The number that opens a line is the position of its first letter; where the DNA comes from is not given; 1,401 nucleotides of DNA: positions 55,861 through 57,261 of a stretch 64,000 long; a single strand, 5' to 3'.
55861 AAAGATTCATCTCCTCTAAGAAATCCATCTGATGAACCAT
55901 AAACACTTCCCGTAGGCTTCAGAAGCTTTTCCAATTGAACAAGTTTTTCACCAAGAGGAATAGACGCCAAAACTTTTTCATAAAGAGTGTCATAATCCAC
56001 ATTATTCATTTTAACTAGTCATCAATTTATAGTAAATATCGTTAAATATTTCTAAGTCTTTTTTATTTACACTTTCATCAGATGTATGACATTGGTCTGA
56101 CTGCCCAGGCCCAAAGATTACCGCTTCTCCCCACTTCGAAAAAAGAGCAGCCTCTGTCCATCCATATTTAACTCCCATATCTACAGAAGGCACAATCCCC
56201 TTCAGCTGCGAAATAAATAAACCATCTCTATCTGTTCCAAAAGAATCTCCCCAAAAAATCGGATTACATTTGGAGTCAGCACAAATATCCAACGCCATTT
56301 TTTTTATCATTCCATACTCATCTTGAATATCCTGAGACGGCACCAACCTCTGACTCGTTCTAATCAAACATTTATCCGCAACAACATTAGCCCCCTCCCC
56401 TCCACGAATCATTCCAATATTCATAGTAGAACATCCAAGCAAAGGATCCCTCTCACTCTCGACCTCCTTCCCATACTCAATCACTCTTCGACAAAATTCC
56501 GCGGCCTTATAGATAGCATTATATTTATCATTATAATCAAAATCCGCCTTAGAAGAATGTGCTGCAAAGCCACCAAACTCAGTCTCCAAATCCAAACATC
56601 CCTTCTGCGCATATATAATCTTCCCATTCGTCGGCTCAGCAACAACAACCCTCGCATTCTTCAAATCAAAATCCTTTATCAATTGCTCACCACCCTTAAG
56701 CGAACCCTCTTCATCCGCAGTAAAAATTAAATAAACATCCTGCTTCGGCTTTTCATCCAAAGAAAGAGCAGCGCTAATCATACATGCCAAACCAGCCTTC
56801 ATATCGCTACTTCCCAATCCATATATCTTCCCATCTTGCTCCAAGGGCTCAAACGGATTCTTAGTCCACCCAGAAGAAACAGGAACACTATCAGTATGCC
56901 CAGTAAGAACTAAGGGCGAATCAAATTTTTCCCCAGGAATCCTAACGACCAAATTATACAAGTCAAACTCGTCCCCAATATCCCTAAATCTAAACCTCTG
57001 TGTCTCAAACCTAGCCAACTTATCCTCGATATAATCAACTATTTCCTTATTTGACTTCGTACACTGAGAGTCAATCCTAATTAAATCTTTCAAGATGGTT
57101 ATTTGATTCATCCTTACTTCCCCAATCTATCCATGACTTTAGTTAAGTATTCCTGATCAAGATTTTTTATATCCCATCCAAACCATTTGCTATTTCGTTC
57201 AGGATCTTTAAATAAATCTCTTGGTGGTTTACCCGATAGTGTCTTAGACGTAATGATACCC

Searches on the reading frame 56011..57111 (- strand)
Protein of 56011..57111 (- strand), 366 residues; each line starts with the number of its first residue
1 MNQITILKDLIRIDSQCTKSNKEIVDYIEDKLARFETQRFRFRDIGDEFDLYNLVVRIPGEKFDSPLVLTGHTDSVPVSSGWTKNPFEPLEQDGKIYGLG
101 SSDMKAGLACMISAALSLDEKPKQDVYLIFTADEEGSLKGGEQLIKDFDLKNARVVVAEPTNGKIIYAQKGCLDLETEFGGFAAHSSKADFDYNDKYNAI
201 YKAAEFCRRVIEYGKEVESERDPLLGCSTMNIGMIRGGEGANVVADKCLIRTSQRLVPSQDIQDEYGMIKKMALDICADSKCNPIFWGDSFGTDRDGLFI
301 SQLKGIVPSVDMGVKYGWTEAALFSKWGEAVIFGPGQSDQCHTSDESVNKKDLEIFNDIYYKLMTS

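Call 70: search_protein_families(library=pfam, proteins=[window:56011-57111:-], max_evalue=0.01)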
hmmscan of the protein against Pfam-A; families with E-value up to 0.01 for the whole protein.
window:56011-57111:- (366 aa): 3 families
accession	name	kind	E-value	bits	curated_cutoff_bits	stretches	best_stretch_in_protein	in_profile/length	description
PF01546.33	Peptidase_M20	-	9.4e-28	98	24.6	1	69-364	2-204/206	Peptidase family M20/M25/M40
PF04389.22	Peptidase_M28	-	5.2e-10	39.8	21.3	1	53-157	1-90/193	Peptidase family M28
PF07687.19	M20_dimer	-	4.9e-07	30.1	21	1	167-271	1-97/107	Peptidase dimerisation domain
